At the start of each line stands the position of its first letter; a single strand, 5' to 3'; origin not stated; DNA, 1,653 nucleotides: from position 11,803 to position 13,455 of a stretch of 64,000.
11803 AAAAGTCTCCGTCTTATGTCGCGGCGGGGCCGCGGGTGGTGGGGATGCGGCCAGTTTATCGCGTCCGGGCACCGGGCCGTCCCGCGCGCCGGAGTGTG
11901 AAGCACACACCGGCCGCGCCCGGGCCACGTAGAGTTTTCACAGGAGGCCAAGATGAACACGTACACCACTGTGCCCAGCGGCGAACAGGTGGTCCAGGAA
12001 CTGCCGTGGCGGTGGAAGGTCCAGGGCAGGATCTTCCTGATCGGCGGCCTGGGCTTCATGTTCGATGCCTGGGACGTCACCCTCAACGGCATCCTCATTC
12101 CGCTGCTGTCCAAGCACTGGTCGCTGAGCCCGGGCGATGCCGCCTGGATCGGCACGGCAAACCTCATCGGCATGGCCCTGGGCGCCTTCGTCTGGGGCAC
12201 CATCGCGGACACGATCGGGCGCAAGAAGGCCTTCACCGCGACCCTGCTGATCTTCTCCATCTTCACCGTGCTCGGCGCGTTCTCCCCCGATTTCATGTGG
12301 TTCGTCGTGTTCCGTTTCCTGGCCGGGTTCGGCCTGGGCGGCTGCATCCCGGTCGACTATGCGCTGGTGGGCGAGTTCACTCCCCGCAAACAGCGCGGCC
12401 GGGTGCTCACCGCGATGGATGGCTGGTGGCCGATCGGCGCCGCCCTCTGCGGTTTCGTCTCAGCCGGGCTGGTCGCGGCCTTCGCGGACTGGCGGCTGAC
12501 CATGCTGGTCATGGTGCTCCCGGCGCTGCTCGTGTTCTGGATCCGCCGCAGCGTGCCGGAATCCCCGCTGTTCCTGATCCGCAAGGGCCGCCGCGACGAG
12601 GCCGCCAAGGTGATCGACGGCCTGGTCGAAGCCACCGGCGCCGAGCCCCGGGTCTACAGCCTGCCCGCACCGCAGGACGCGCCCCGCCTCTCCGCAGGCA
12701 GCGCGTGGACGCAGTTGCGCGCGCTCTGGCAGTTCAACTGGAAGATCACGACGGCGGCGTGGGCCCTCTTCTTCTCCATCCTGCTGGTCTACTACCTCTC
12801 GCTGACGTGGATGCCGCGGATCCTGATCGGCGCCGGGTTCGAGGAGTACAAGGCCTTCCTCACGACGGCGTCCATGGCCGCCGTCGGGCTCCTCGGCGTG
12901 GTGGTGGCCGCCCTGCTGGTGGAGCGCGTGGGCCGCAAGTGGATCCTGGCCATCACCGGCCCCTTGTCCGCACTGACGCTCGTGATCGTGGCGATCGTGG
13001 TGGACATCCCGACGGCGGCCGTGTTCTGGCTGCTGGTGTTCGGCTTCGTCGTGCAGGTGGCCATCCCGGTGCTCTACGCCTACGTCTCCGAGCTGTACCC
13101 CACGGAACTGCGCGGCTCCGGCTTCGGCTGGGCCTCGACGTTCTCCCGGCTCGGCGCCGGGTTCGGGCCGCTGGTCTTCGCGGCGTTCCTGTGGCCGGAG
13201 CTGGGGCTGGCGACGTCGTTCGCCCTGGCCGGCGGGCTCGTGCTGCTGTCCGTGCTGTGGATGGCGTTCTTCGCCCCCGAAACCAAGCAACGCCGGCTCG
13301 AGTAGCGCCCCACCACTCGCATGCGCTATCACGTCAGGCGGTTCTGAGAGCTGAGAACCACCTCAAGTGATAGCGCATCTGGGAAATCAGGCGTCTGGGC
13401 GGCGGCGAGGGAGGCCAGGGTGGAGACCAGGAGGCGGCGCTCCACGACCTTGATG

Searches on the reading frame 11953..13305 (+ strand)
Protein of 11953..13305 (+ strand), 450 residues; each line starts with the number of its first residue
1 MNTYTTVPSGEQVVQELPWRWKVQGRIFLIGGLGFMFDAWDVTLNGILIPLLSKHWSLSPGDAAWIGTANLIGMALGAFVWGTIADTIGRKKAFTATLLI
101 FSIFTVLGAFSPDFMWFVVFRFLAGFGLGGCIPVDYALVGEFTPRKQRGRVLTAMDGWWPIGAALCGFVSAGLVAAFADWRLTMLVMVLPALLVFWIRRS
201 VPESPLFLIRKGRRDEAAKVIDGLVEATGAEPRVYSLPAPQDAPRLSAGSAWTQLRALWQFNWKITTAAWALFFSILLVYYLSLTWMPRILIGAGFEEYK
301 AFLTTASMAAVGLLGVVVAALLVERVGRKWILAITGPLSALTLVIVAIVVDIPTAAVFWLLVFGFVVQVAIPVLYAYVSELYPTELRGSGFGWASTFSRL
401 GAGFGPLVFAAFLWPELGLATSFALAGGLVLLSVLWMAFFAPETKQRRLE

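Call 63: find_encoding_contigs(protein=window:11953-13305:+, flank=10000, max_places=6)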
Protein window:11953-13305:+ (450 aa): no gene with exactly this product is on record in the collection.
